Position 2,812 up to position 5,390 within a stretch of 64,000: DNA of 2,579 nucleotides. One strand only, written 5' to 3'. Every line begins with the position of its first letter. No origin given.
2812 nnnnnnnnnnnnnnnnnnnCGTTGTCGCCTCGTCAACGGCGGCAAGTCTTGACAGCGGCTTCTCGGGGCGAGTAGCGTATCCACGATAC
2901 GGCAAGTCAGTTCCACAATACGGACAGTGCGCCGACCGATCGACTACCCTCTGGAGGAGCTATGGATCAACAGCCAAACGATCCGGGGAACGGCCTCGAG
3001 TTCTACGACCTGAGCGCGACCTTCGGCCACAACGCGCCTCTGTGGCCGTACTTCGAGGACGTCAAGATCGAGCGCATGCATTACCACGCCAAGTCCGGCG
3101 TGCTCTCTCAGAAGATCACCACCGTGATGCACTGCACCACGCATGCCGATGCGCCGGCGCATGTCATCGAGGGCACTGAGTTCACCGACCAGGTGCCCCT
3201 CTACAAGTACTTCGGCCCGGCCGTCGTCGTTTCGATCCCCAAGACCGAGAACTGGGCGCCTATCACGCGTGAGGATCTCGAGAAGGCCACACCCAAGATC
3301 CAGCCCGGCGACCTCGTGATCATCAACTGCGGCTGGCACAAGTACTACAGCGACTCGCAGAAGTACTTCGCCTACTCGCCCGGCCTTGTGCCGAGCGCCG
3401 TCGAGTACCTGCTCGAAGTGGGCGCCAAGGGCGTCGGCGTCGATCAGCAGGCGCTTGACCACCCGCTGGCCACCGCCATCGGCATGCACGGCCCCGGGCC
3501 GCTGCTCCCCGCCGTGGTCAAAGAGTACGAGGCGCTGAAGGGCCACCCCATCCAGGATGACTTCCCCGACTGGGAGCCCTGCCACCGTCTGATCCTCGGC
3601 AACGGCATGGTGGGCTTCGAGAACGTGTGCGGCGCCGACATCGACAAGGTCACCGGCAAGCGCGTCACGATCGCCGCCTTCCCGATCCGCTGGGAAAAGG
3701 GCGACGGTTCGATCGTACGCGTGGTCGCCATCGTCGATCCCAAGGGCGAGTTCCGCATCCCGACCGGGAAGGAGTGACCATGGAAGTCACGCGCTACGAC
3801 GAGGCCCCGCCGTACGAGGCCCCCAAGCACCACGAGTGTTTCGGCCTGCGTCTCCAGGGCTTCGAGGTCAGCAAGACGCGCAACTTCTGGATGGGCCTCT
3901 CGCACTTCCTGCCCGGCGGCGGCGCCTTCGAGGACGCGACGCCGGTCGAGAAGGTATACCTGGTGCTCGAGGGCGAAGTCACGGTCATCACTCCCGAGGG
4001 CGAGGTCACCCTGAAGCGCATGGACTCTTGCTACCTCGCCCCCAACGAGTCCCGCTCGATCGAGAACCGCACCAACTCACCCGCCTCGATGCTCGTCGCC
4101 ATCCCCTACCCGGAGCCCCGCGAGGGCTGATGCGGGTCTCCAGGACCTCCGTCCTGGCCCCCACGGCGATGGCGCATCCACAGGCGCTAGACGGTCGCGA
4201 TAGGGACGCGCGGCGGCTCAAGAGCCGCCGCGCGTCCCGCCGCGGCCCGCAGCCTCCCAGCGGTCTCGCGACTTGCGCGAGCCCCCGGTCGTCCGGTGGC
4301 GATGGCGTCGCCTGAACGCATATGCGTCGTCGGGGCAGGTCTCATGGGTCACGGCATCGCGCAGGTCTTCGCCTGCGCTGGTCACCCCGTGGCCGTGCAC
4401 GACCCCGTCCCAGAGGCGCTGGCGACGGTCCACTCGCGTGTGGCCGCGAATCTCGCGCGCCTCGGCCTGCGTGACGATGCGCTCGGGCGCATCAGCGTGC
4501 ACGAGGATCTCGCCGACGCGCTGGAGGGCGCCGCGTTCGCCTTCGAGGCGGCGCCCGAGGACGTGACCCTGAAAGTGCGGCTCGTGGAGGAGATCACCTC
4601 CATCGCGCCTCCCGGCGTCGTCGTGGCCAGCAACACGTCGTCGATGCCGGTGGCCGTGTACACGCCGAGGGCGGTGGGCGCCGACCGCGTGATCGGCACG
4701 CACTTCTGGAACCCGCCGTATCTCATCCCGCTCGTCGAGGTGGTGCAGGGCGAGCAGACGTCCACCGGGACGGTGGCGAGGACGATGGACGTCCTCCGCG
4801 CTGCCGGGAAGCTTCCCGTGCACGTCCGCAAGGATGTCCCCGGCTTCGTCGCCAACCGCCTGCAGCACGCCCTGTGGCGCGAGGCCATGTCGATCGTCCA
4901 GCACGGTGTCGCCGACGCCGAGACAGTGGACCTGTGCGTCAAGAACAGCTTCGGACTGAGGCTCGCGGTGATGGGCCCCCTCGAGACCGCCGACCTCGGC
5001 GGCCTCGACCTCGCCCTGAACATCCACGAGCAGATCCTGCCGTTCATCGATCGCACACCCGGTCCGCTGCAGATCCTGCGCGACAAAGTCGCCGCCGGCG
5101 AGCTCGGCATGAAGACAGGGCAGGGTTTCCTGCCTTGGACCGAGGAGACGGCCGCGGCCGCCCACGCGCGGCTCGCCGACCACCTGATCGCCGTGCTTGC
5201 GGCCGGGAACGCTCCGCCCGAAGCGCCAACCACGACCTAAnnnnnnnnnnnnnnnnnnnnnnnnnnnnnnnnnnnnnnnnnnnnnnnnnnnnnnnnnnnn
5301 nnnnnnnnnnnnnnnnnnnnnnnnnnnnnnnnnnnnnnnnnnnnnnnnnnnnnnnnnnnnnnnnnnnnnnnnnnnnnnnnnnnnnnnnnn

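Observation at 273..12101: Putative beta-hydroxy-acid catabolic island: two LcdH-like dehydrogenases plus a BKACE cleavage enzyme, SDR, cyclase, cupin, two IclR regulators and a Liv-type ABC importer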

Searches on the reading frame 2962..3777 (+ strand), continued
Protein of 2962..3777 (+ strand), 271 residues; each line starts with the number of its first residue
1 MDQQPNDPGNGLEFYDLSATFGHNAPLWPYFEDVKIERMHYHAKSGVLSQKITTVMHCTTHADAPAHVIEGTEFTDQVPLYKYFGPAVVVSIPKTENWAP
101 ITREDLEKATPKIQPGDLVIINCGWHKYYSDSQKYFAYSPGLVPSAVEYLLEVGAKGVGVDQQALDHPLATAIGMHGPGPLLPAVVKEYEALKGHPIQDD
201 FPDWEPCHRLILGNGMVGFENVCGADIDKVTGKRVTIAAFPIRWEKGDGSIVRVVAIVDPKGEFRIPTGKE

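Call 75: search_solved_structures(query=L001:4168-5451:+, max_evalue=0.00001)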
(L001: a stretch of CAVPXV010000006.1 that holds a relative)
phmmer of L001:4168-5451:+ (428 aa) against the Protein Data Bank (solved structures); distinct sequences matched with E-value up to 0.00001: 19.
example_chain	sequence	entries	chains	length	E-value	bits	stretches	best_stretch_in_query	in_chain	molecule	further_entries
4v4c_B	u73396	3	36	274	3.9e-67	230.4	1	102-298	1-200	Pyrogallol hydroxytransferase small subunit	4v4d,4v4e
2vpw_B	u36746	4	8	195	2.8e-21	79.2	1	103-289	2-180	NRFC PROTEIN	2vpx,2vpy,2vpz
2ivf_B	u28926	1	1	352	1.8e-15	60.1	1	139-260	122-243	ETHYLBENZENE DEHYDROGENASE BETA-SUBUNIT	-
6cz7_B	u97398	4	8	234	2.6e-15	59.6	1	107-219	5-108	4Fe-4S ferredoxin, iron-sulfur binding domain protein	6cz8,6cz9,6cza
4v4c_A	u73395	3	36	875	3e-15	59.4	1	1-51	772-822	Pyrogallol hydroxytransferase large subunit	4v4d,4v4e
4ydd_B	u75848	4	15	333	4.3e-14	55.6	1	154-263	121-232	DMSO reductase family type II enzyme, iron-sulfur subunit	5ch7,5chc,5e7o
1y4z_B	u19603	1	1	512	2.4e-13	53.1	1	148-268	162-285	Respiratory nitrate reductase 1 beta chain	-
1q16_B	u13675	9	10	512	2.5e-13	53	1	148-268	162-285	Respiratory nitrate reductase 1 beta chain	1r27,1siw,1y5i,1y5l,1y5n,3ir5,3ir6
3egw_B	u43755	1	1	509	2.8e-13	52.9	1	148-268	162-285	Respiratory nitrate reductase 1 beta chain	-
9mqx_E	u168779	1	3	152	1e-09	41.1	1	162-262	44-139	Fe-S-cluster-containing hydrogenase subunit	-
6lod_B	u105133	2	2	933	7.1e-08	35.1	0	103-214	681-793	Fe-S-cluster-containing hydrogenase components 1-like protein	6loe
6f0k_B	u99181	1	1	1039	8.6e-08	34.8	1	103-215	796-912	Fe-S-cluster-containing hydrogenase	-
1eu1_A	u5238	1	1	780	1.2e-07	34.3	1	3-48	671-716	DIMETHYL SULFOXIDE REDUCTASE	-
7b04_A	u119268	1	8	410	1.6e-07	33.9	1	165-254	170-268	Nitrite oxidoreductase subunit B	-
1kqf_B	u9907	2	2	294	1.8e-07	33.7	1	108-255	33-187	FORMATE DEHYDROGENASE, NITRATE-INDUCIBLE, IRON-SULFUR SUBUNIT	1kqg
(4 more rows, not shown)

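Call 76: search_solved_structures(query=L001:2210-3154:+, max_evalue=0.001)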
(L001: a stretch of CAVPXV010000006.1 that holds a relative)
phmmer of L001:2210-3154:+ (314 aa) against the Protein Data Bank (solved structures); distinct sequences matched with E-value up to 0.001: 21.
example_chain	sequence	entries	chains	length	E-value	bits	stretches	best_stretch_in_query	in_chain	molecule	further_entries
4v4c_A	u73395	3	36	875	9.3e-97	327.4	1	3-206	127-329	Pyrogallol hydroxytransferase large subunit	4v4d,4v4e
1e60_A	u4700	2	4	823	2.5e-26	95.8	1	81-207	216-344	Dimethyl sulfoxide/trimethylamine N-oxide reductase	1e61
1dmr_A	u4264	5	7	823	2.5e-26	95.8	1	81-207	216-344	DMSO REDUCTASE | Dimethyl sulfoxide/trimethylamine N-oxide reductase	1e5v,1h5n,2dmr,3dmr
4dmr_A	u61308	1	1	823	2.6e-26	95.8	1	81-207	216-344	DMSO REDUCTASE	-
1e18_A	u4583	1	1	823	2.6e-26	95.8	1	81-207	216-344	DMSO REDUCTASE.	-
1dms_A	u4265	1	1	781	4.4e-26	95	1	81-207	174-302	DMSO REDUCTASE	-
1eu1_A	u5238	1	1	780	1.8e-21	79.8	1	74-208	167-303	DIMETHYL SULFOXIDE REDUCTASE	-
7l5i_A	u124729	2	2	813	2.1e-21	79.6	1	68-207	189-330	Trimethylamine-N-oxide reductase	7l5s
1tmo_A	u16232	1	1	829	3.8e-14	55.7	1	75-206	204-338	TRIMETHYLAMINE N-OXIDE REDUCTASE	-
2vpw_A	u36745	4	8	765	3.7e-13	52.5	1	118-207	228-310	THIOSULFATE REDUCTASE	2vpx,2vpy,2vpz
9h4t_A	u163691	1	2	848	3.4e-11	46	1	119-207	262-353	Trimethylamine-N-oxide reductase 1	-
9wxb_B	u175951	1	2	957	1.6e-08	37.3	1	82-207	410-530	Formate dehydrogenase alpha subunit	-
1aa6_A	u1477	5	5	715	1.1e-07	34.5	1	116-196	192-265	FORMATE DEHYDROGENASE H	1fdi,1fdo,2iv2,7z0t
9t1s_L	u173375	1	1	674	1.4e-06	30.9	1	114-205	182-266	formate dehydrogenase (coenzyme F420)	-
2e7z_A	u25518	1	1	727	8.6e-06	28.3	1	118-184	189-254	Acetylene hydratase Ahy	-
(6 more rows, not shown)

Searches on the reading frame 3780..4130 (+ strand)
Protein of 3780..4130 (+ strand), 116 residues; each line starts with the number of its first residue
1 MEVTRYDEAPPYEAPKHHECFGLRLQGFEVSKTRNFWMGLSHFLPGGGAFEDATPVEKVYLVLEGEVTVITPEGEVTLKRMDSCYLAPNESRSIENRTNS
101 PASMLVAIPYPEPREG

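Call 12: search_protein_families(library=ncbifam, proteins=[window:3780-4130:+], max_evalue=0.001)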
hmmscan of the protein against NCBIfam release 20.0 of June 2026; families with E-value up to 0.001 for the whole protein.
window:3780-4130:+ (116 aa): 1 family
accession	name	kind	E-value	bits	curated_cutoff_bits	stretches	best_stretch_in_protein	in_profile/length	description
NF050094.1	BetDgalsidMYCTU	equivalog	2.8e-33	114.5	175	1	1-112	1-112/113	beta-D-galactosidase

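Call 47: search_solved_structures(query=window:3780-4130:+, max_evalue=1, show_alignments=2)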
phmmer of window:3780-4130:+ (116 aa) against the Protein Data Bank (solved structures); distinct sequences matched with E-value up to 1: 25.
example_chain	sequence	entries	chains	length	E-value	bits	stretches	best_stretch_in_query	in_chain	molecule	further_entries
9jew_A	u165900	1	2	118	8.9e-07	32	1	32-110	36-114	Cupin type-2 domain-containing protein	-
6l2f_A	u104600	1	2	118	2.2e-06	30.7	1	32-109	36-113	Cupin_2 domain-containing protein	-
8hjx_A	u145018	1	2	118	2.7e-06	30.5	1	32-109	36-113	Cupin_2 domain-containing protein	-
8hjz_A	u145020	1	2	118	2.7e-06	30.5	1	32-109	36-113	Cupin_2 domain-containing protein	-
8hjy_A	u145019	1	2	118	3.7e-06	30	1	32-109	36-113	Cupin_2 domain-containing protein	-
8zyh_A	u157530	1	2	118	4e-06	29.9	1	32-109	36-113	Cupin type-2 domain-containing protein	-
5wsd_A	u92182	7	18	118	4.3e-06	29.8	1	32-109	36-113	Uncharacterized protein tm1459 | Cupin_2 domain-containing protein | Cupin type-2 domain-containing protein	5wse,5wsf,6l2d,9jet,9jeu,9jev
21ek_A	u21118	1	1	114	4.8e-06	29.7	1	32-109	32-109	Cupin type-2 domain-containing protein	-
1vj2_A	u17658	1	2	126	5.1e-06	29.6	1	32-109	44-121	novel manganese-containing cupin TM1459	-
21ej_A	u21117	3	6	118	5.2e-06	29.6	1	32-109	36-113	Cupin type-2 domain-containing protein | Cupin_2 domain-containing protein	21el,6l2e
8awn_A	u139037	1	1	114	5.3e-06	29.5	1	32-109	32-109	Cupin_2 domain-containing protein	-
9xs9_A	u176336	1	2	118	5.3e-06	29.5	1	32-109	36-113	Cupin type-2 domain-containing protein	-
9xs8_A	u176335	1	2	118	5.3e-06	29.5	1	32-109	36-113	Cupin type-2 domain-containing protein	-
8awp_A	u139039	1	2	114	6.2e-06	29.3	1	33-109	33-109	Cupin_2 domain-containing protein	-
9xsa_A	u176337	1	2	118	7.2e-06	29.1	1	32-109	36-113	Cupin type-2 domain-containing protein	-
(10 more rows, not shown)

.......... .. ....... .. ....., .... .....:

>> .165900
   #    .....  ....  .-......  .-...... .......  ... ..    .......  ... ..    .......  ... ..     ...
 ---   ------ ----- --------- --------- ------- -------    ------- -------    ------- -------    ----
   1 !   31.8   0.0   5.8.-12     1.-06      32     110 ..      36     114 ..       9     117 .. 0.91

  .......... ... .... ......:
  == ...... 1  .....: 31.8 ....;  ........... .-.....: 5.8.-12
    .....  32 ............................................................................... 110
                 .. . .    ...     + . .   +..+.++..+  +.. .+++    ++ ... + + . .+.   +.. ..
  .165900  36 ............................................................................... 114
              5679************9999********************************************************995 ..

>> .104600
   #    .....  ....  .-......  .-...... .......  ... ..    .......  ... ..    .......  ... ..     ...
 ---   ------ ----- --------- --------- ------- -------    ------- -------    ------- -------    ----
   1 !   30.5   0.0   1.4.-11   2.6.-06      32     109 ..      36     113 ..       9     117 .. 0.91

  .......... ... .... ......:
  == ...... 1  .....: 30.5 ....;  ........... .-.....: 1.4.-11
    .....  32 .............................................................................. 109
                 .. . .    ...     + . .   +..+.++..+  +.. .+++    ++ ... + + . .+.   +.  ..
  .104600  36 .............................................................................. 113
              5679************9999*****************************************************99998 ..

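Call 60: find_homologous_proteins(query=window:3780-4130:+, max_evalue=1e-8)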
Query window:3780-4130:+ (116 aa): 860 proteins with E <= 1e-8 among 865 candidates; the best 120 are listed.
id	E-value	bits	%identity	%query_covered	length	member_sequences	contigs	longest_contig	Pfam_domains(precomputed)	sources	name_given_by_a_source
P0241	2.5e-64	232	88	99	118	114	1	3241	PF07883.18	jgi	jgi:quercetin dioxygenase-like cupin family protein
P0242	1.3e-63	230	88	99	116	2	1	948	PF07883.18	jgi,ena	-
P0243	1.8e-63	230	88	99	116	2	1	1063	PF07883.18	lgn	-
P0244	3.4e-63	229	86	99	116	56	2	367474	PF07883.18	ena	-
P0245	8.7e-61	221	84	99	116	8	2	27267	PF07883.18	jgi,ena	-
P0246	2.0e-60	220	83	99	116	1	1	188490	PF07883.18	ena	-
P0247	1.7e-59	217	83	99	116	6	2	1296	PF07883.18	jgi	-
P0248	2.1e-59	216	83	99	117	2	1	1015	PF07883.18,PF05899.19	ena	-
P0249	4.6e-59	215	83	99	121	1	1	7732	PF07883.18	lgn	-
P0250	1.2e-58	214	82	99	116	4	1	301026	PF07883.18,PF05899.19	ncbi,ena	-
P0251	2.1e-58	213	81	99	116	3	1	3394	PF07883.18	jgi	jgi:mannose-6-phosphate isomerase-like protein (cupin superfamily)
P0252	2.0e-57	210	80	99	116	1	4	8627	PF07883.18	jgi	jgi:glyoxylate utilization-related uncharacterized protein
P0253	4.0e-57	209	81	98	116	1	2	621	PF07883.18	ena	-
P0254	5.8e-57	209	81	99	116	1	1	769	PF07883.18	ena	-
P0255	1.6e-56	207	77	99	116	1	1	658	PF07883.18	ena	-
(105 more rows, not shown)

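Call 65: predict_structure(alignment_id=A2)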
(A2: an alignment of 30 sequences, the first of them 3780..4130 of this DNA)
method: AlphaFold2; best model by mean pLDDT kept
length: 116 residues; sequences in the alignment: 30
mean_pLDDT: 83.2   pTM: 0.76
mean pLDDT of the five models: 83.2, 82.3, 75.9, 71.8, 65.9
residues with pLDDT >= 90: 54; 70-90: 39; 50-70: 14; < 50: 9
segments of 3 or more residues with pLDDT < 50: 26-32
pLDDT, mean of each block of 10 residues (from residue 1): 81 77 50 69 97 90 97 96 91 98 89 52
secondary structure, 60 per line:
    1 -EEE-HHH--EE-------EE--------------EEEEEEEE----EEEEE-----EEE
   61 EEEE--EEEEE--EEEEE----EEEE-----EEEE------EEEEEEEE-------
elements in order: E2-4 E36-43 E48-52 E58-64 E67-71 E74-78 E83-86 E92-95 E102-109

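Call 67: fold_search(model_id=the predicted structure, library=pdb)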
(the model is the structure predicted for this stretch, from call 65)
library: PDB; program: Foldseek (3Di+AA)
matches with E <= 10: 1962; with E <= 0.001: 312
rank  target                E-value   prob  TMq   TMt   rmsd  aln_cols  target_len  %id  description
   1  5wsf_C                1.2e-07  1.00  0.62  0.67   1.2        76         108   34  Crystal structure of a cupin protein (tm1459) in osmium (Os)-substituted form II (released 2017-05-31)
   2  6l2f_A                1.5e-07  1.00  0.62  0.61   1.2        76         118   34  Crystal structure of a cupin protein (tm1459, H54AH58A mutant) in copper (Cu) substituted form (released 2020-04-01)
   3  5wse_D                1.6e-07  1.00  0.62  0.67   1.2        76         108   34  Crystal structure of a cupin protein (tm1459) in osmium (Os) substituted form I (released 2017-05-31)
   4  6l2e_A                1.9e-07  1.00  0.62  0.61   1.2        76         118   34  Crystal structure of a cupin protein (tm1459, H52A mutant) in copper (Cu) substituted form (released 2020-04-01)
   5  8awp_A                2.1e-07  1.00  0.63  0.70   2.8        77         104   32  Crystal structure of a manganese-containing cupin (tm1459) from Thermotoga maritima, variant 208 (V19I/R23H/M38I/I60F/ (released 2023-03-08)
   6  8zyg_A                2.2e-07  1.00  0.62  0.61   1.2        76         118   34  Crystal structure of a cupin protein (tm1459, I49C-4py/H52A/C106D mutant) in copper (Cu) substituted form (released 2024-09-04)
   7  8hjz_A                2.3e-07  1.00  0.62  0.61   1.2        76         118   34  Crystal structure of a cupin protein (tm1459, H52A/H58Q mutant) in copper (Cu) substituted form (released 2023-06-14)
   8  8hjy_B                2.3e-07  1.00  0.62  0.63   1.2        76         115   34  Crystal structure of a cupin protein (tm1459, H52A/H58E/F104W mutant) in copper (Cu) substituted form (released 2023-06-14)
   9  8awo_B                2.7e-07  1.00  0.63  0.66   1.0        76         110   33  Crystal structure of a manganese-containing cupin (tm1459) from Thermotoga maritima, variant AIFQ (Y7A/M38I/Y83F/C106Q (released 2023-03-08)
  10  8zyh_A                2.7e-07  1.00  0.62  0.61   1.2        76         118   34  Crystal structure of a cupin protein (tm1459, I49C-4py/H52A/H54A/C106D mutant) in copper (Cu) substituted form (released 2024-09-04)
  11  9jew_A                2.7e-07  1.00  0.62  0.61   1.2        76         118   36  Crystal structure of a cupin protein (tm1459, C106V mutant) in iron (Fe) substituted form (released 2025-05-07)
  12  8hjx_A                2.7e-07  1.00  0.62  0.61  11.6       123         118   25  Crystal structure of a cupin protein (tm1459, H52A/H58E mutant) in copper (Cu) substituted form (released 2023-06-14)
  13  8hjy_A                2.8e-07  1.00  0.62  0.61  11.6       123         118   25  Crystal structure of a cupin protein (tm1459, H52A/H58E/F104W mutant) in copper (Cu) substituted form (released 2023-06-14)
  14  5wse_B                2.8e-07  1.00  0.62  0.62  10.9       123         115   26  Crystal structure of a cupin protein (tm1459) in osmium (Os) substituted form I (released 2017-05-31)
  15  8awp_B                3.3e-07  1.00  0.63  0.65  12.0       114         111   26  Crystal structure of a manganese-containing cupin (tm1459) from Thermotoga maritima, variant 208 (V19I/R23H/M38I/I60F/ (released 2023-03-08)
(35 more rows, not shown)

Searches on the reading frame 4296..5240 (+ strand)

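Call 5: search_protein_families(library=pfam, proteins=[window:4296-5240:+])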
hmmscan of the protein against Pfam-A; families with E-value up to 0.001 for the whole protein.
window:4296-5240:+ (314 aa): 3 families
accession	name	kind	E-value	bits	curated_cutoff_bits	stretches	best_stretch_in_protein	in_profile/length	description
PF02737.24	3HCDH_N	-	3.9e-47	160.9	22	1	9-180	2-179/180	3-hydroxyacyl-CoA dehydrogenase, NAD binding domain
PF00725.27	3HCDH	-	7.1e-21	75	22.1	1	183-279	1-95/97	3-hydroxyacyl-CoA dehydrogenase, C-terminal domain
PF03446.21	NAD_binding_2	-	0.00044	20.7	21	1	8-49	1-42/161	NAD binding domain of 6-phosphogluconate dehydrogenase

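Call 12: search_protein_families(library=ncbifam, proteins=[window:4296-5240:+], max_evalue=0.001)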
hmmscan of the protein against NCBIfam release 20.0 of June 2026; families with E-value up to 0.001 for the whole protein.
window:4296-5240:+ (314 aa): 22 families
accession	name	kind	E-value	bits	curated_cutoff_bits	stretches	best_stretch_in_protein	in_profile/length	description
NF042925.1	FHMPC_DH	equivalog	3.1e-67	227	500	1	8-300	2-299/304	5-formyl-3-hydroxy-2-methylpyridine 4-carboxylate 5-dehydrogenase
NF004783.0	PRK06129.1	equivalog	9.2e-65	219.1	347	1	7-234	3-238/315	3-hydroxyacyl-CoA dehydrogenase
NF006124.0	PRK08268.1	subfamily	4.5e-60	204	508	1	3-292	4-298/507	3-hydroxyacyl-CoA dehydrogenase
NF004474.0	PRK05808.1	subfamily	4e-55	187.1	408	1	7-279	4-280/283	3-hydroxybutyryl-CoA dehydrogenase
NF006125.0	PRK08269.1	equivalog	6.3e-52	176.6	427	1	4-302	3-317/334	3-hydroxybutyryl-CoA dehydrogenase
NF005716.0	PRK07531.1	equivalog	1.3e-50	172.6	592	1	5-236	3-238/495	carnitine 3-dehydrogenase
NF006722.0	PRK09260.1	equivalog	3.3e-50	170.9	429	1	7-285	3-285/289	3-hydroxyacyl-CoA dehydrogenase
TIGR02279.1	PaaC-3OHAcCoADH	equivalog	5.2e-50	170.7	669.4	1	2-291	1-295/503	3-hydroxyacyl-CoA dehydrogenase PaaH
NF005471.0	PRK07066.1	equivalog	1.4e-44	152.4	414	1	9-240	10-245/321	L-carnitine dehydrogenase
NF005875.0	PRK07819.1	subfamily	6.5e-43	147.2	319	1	7-279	6-284/287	3-hydroxybutyryl-CoA dehydrogenase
NF005715.0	PRK07530.1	equivalog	5.1e-41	141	420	1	7-285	5-287/292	3-hydroxybutyryl-CoA dehydrogenase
NF004699.0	PRK06035.1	equivalog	4.8e-39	134.3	500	1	8-247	5-250/294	3-hydroxyacyl-CoA dehydrogenase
NF006143.0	PRK08293.1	equivalog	1.6e-36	126.1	312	1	7-282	5-288/291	3-hydroxyacyl-CoA dehydrogenase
TIGR02441.1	fa_ox_alpha_mit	equivalog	9.2e-35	119.9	964.65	1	8-303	337-633/737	fatty acid oxidation complex subunit alpha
NF008363.0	PRK11154.1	equivalog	1.9e-34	118.8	869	1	7-286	310-591/708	fatty acid oxidation complex subunit alpha FadJ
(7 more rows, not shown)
